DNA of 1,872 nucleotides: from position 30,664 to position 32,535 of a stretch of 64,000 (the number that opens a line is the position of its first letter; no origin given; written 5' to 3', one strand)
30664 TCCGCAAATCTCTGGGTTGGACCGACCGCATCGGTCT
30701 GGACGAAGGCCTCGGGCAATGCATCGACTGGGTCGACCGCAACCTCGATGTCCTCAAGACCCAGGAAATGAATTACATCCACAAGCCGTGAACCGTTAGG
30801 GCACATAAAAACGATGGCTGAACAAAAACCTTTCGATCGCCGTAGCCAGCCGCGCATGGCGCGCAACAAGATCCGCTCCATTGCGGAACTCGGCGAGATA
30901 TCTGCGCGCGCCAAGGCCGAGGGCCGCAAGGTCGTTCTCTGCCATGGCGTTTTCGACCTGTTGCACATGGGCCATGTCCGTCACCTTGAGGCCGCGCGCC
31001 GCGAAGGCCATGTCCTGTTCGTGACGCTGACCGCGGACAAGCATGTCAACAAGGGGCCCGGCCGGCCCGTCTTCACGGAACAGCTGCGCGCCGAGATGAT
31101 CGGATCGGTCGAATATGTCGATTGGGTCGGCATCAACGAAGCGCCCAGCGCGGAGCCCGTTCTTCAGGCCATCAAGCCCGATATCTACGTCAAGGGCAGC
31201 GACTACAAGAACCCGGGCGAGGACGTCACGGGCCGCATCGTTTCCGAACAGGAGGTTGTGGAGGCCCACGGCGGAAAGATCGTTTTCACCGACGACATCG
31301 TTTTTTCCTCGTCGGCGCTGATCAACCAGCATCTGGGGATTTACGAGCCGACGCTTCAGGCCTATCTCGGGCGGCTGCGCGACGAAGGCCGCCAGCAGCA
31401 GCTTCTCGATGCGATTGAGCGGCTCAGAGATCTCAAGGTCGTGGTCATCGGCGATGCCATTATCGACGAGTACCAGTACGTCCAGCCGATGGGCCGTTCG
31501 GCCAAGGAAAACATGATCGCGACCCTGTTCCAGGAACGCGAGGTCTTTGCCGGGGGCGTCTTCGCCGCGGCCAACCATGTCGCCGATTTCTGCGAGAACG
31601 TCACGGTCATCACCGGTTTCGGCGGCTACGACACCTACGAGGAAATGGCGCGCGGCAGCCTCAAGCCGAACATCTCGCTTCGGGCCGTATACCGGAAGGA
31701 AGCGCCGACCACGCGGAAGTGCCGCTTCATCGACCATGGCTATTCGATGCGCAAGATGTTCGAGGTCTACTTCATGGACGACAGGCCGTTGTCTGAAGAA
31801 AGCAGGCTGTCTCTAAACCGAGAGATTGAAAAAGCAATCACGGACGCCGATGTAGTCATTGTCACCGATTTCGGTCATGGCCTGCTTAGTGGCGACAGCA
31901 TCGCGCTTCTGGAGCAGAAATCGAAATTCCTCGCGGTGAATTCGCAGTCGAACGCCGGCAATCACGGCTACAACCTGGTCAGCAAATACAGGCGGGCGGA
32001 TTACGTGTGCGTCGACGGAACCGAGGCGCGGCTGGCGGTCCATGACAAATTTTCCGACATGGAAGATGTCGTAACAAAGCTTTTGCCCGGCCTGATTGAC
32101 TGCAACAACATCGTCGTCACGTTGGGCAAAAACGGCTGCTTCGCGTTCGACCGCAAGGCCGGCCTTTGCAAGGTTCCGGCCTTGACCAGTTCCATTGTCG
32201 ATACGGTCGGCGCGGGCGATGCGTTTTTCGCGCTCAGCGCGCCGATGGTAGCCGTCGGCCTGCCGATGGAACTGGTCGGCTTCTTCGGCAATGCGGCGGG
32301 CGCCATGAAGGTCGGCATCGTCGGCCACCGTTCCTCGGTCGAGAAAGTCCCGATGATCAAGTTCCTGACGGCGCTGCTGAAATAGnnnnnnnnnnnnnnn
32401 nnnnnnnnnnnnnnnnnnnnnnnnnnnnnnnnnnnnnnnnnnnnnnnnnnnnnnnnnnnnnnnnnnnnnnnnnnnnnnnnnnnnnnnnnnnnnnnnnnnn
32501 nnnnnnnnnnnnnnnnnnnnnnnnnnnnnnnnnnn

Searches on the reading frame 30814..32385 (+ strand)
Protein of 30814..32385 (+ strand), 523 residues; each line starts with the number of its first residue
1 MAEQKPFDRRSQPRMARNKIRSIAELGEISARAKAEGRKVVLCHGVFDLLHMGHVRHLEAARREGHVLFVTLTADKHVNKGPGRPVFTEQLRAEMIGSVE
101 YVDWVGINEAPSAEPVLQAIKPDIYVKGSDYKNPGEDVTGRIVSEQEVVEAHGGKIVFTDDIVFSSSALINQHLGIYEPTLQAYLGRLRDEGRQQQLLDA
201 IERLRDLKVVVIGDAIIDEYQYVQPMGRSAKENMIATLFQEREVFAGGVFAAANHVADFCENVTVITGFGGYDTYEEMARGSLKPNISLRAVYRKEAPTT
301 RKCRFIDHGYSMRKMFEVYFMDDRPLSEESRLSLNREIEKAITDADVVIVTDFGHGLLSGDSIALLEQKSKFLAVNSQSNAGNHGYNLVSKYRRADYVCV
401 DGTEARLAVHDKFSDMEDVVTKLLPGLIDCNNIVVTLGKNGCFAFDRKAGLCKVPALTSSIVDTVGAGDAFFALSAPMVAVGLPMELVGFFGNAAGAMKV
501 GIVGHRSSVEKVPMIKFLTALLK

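Call 7: search_protein_families(library=pfam, proteins=[window:30814-32385:+], max_evalue=0.01)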
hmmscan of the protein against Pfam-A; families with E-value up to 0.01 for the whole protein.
window:30814-32385:+ (523 aa): 2 families
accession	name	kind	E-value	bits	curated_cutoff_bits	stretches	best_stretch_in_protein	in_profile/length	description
PF00294.29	PfkB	-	1.4e-19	71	25.8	1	208-510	3-300/302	pfkB family carbohydrate kinase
PF01467.32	CTP_transf_like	-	5.2e-13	49.8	21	1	43-134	2-93/133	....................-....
